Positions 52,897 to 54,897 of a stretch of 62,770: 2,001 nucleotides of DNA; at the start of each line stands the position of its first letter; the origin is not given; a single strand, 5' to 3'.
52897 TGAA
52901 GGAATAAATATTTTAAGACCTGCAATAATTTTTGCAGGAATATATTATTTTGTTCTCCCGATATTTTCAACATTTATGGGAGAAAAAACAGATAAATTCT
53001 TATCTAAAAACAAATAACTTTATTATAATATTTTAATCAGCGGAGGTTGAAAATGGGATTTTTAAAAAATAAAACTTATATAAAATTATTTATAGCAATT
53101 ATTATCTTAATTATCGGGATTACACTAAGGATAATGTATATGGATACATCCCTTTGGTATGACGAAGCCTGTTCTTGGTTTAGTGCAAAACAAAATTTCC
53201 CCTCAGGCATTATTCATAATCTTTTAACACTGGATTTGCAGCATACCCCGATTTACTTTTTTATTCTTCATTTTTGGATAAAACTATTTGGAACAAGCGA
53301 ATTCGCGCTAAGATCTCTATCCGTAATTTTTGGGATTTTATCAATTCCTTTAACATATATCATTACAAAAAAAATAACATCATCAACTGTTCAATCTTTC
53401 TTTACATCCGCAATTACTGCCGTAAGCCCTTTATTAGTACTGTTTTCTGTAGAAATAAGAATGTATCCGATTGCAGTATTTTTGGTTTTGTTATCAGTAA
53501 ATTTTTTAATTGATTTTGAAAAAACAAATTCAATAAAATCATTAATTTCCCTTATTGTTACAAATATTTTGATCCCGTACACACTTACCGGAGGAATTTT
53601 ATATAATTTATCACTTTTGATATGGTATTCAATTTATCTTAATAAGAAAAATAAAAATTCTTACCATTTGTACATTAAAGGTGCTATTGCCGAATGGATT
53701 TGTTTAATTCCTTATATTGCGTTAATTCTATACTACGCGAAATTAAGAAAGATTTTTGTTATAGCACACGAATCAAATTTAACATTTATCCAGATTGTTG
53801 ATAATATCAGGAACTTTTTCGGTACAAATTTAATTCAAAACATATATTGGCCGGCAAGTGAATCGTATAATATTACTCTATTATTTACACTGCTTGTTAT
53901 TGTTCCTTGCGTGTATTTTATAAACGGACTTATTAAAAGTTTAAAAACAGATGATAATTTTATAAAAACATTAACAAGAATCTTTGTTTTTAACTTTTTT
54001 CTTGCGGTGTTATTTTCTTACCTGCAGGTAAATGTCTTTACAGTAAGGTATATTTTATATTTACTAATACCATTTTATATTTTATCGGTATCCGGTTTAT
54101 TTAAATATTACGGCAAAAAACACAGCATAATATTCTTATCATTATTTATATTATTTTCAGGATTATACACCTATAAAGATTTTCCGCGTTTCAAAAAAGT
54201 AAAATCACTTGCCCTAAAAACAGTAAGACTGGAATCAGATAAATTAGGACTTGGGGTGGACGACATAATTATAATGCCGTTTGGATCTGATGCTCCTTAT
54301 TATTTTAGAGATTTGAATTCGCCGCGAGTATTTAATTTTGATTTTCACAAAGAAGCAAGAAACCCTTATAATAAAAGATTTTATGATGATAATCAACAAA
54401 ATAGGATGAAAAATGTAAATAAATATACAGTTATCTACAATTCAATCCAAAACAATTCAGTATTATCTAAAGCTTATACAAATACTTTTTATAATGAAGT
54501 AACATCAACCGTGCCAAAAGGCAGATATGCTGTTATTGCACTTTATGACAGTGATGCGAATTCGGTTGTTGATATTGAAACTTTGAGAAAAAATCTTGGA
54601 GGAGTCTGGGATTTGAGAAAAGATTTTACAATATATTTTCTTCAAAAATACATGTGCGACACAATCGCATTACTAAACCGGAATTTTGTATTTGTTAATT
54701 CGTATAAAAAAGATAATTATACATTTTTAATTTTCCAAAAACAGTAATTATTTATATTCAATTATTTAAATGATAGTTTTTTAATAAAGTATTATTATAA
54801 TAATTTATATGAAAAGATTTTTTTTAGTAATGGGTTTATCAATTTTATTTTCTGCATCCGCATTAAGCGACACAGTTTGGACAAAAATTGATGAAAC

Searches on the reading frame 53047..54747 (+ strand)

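Call 54: search_protein_families(library=pfam, proteins=[window:53047-54747:+], max_evalue=0.00001)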
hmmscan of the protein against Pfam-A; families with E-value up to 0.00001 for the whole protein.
window:53047-54747:+ (566 aa): 1 family
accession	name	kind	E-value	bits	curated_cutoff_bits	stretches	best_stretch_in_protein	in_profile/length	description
PF13231.12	PMT_2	-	4.1e-08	34.1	26.1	1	66-173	2-108/160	Dolichyl-phosphate-mannose-protein mannosyltransferase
